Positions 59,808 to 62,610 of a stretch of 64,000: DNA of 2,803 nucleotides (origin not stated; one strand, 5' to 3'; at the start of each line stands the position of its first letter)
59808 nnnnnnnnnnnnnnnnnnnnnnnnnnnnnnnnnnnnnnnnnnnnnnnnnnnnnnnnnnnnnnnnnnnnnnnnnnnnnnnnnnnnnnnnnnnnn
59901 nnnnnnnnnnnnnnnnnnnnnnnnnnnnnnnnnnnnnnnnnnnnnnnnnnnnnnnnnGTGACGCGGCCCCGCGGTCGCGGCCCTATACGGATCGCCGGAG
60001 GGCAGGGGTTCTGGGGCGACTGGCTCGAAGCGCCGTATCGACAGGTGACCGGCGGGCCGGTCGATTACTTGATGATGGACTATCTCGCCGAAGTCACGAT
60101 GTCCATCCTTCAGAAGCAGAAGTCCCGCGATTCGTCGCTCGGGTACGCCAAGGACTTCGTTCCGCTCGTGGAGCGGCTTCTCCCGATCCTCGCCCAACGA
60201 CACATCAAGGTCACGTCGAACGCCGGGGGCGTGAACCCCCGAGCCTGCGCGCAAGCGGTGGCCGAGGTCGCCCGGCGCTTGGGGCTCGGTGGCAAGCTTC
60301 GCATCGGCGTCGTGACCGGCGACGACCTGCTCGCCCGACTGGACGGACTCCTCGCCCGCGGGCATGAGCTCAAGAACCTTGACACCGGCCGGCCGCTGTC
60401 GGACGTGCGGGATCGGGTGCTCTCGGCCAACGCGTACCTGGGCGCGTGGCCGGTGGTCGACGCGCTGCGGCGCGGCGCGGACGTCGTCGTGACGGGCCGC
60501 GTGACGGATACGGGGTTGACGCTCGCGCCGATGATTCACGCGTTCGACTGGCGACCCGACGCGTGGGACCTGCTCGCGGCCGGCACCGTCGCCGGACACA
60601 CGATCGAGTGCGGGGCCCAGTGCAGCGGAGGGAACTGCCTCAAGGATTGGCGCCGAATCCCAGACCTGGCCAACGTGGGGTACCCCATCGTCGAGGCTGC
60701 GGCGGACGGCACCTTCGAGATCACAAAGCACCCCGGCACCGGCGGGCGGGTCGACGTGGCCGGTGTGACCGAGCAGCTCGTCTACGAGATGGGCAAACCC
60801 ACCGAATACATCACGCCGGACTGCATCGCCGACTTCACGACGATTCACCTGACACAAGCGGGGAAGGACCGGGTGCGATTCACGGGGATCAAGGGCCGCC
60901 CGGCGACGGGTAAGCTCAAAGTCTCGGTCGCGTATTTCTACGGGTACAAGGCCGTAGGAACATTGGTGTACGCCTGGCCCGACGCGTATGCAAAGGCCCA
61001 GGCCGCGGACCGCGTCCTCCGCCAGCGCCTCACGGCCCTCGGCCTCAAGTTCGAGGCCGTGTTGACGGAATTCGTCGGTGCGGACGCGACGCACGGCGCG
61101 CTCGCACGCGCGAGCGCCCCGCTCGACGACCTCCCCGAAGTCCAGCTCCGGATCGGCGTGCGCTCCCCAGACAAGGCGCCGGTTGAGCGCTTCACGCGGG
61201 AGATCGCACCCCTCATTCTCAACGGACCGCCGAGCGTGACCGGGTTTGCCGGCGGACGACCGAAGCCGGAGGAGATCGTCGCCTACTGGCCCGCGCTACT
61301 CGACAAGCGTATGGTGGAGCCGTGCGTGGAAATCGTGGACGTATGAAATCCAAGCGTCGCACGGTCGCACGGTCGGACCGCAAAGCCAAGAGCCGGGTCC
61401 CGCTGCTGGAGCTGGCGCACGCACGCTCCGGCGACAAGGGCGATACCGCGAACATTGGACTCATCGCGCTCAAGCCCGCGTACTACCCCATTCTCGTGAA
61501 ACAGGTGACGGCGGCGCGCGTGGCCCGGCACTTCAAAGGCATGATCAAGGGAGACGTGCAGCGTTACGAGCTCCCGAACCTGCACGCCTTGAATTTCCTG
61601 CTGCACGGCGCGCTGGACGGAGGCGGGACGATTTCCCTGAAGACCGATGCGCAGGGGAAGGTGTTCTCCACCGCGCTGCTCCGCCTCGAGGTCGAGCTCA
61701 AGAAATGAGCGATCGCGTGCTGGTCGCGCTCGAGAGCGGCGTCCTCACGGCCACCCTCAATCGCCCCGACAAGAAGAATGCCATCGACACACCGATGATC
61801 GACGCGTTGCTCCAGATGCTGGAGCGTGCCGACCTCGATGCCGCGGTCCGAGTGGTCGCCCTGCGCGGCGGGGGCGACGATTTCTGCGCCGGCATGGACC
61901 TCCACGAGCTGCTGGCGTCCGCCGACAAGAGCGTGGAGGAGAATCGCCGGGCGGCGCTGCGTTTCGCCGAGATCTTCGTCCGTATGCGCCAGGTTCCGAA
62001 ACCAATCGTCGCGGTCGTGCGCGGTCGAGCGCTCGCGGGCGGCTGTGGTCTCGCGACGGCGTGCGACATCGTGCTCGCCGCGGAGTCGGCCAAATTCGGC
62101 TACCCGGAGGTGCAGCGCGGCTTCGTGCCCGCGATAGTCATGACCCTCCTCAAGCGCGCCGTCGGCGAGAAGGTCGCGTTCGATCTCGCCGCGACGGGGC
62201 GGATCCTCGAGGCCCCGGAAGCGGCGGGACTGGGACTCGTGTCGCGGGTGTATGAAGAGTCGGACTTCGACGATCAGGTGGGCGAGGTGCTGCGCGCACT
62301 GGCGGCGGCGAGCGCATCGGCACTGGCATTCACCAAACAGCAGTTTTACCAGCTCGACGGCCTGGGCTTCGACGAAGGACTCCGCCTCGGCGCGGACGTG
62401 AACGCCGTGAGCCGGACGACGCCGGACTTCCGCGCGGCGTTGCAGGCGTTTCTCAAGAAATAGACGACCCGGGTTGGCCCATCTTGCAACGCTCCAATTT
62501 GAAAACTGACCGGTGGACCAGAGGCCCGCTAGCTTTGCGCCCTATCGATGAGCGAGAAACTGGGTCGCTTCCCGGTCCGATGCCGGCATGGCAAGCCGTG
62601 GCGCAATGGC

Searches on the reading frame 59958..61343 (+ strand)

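Call 67: search_protein_families(library=pfam, proteins=[window:59958-61343:+], max_evalue=0.001)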
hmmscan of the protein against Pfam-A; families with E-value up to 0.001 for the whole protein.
window:59958-61343:+ (462 aa): 1 family
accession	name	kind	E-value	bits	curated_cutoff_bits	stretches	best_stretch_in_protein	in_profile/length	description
PF07287.17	AtuA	-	8.7e-150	499.7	22.8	1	10-458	1-436/437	Acyclic terpene utilisation family protein AtuA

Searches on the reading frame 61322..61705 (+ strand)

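Call 67: search_protein_families(library=pfam, proteins=[window:61322-61705:+], max_evalue=0.001)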
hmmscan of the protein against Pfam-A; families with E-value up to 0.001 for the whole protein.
window:61322-61705:+ (128 aa): 1 family
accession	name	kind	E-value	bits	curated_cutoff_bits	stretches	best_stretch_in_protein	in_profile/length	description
PF23544.1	AtuA_ferredoxin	-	1.4e-31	109.5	27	1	26-124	1-112/113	AtuA ferredoxin-like domain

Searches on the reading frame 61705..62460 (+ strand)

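Call 67: search_protein_families(library=pfam, proteins=[window:61705-62460:+], max_evalue=0.001)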
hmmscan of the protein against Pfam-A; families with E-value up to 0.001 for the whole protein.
window:61705-62460:+ (252 aa): 2 families
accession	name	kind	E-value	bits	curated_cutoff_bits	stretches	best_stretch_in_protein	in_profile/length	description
PF00378.25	ECH_1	-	3.3e-46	158.1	27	1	10-250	3-241/251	Enoyl-CoA hydratase/isomerase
PF16113.10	ECH_2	-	1.7e-31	110.4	27.2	1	15-201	3-189/335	Enoyl-CoA hydratase/isomerase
